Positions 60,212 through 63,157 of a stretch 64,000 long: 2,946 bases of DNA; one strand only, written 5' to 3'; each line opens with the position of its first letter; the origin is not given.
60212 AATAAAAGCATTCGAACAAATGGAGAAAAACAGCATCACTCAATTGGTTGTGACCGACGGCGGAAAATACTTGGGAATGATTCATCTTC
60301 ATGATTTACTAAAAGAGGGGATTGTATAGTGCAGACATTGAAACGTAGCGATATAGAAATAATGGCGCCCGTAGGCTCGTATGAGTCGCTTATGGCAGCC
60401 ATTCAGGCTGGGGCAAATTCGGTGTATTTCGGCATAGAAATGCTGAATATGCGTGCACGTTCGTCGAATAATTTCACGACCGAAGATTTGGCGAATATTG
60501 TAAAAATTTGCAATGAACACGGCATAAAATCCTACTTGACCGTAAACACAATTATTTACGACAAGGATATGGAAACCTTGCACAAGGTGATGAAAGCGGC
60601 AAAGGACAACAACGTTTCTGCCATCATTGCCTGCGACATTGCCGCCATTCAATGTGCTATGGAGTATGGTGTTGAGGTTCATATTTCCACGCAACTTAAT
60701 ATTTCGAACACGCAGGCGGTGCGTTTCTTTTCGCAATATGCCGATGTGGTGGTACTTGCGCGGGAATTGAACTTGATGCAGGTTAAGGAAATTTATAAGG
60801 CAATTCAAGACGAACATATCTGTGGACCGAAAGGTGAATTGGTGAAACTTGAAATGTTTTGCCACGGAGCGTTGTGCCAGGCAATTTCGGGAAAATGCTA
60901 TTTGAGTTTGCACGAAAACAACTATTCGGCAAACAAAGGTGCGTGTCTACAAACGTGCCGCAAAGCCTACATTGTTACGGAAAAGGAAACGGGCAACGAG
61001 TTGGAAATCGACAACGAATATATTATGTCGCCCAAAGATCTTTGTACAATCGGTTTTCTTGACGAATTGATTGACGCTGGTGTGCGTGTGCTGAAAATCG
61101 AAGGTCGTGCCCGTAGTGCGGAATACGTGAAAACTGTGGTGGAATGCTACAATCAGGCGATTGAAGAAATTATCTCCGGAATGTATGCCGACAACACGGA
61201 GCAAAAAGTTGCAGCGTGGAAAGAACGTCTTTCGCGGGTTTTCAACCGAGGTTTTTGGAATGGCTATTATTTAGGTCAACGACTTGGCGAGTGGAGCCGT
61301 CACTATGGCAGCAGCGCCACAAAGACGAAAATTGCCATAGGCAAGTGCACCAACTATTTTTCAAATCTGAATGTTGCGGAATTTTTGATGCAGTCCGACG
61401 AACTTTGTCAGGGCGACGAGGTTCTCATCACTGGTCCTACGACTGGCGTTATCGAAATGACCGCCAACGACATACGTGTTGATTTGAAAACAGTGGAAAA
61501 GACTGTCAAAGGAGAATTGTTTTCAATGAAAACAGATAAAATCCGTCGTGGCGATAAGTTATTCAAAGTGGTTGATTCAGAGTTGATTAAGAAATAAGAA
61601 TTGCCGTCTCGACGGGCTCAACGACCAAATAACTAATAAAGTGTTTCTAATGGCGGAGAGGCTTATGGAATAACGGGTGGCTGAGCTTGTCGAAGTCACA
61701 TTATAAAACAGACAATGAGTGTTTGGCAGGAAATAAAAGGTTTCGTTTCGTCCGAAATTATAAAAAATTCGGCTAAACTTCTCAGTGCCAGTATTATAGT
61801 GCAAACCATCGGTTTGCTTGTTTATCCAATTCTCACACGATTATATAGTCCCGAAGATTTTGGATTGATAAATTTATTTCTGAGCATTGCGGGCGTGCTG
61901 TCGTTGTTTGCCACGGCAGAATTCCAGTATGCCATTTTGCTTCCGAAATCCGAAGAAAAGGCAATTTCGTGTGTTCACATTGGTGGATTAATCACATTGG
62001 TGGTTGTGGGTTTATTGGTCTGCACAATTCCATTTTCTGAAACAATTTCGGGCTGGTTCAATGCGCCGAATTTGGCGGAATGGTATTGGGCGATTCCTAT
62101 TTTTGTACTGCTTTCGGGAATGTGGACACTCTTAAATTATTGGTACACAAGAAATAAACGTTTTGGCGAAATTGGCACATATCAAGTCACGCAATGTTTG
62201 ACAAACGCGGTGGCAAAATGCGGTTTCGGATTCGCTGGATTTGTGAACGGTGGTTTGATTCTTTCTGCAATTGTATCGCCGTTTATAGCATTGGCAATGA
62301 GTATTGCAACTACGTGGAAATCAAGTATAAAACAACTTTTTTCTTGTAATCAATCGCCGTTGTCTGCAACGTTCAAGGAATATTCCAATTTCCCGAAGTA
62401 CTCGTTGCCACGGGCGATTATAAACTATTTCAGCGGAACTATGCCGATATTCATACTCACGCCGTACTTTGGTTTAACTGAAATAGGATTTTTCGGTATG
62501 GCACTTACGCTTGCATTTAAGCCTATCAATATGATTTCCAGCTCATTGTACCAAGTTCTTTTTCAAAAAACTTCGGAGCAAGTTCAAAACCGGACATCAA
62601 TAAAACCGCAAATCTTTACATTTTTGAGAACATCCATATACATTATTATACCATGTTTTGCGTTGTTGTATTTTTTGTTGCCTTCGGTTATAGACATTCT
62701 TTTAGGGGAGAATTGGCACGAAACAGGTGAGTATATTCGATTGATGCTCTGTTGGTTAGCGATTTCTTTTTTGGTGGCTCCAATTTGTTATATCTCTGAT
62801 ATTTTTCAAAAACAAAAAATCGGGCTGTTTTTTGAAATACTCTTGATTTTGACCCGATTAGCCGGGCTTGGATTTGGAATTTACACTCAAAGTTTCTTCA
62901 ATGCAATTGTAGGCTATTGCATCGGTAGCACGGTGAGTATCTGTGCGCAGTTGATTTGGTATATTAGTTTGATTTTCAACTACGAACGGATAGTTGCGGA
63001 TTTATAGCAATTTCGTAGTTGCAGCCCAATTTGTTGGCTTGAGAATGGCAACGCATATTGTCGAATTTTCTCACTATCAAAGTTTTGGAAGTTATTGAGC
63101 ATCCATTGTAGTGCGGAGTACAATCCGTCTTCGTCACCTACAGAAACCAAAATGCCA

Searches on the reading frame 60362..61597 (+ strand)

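Call 78: search_protein_families(library=pfam, proteins=[window:60362-61597:+], max_evalue=0.001)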
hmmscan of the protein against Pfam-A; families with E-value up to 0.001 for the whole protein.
window:60362-61597:+ (411 aa): 1 family
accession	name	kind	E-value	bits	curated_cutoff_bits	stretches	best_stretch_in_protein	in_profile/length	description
PF01136.24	Peptidase_U32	-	8e-62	209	22.4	1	70-306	1-230/233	Peptidase family U32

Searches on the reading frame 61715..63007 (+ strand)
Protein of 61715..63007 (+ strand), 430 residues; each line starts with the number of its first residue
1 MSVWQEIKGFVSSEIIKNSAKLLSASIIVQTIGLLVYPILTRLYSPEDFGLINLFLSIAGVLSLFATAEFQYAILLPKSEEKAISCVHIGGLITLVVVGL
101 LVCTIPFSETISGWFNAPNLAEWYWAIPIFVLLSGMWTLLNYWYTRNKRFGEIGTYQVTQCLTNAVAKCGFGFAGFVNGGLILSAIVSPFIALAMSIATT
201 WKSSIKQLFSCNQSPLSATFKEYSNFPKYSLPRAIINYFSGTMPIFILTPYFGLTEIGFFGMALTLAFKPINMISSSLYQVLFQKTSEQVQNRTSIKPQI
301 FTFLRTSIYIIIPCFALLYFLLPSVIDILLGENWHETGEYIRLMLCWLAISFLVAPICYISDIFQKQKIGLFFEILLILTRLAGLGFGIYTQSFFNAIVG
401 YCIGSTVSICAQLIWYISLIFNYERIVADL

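Call 78: search_protein_families(library=pfam, proteins=[window:61715-63007:+], max_evalue=0.001)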
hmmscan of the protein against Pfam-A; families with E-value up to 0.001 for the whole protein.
window:61715-63007:+ (430 aa): 2 families
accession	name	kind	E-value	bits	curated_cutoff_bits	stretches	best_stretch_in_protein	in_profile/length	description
PF13440.11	Polysacc_synt_3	-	1.1e-30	107.4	23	1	39-337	1-291/293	Polysaccharide biosynthesis protein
PF01943.22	Polysacc_synt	-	4.4e-11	43.2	28.2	1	16-283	2-267/274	Polysaccharide biosynthesis protein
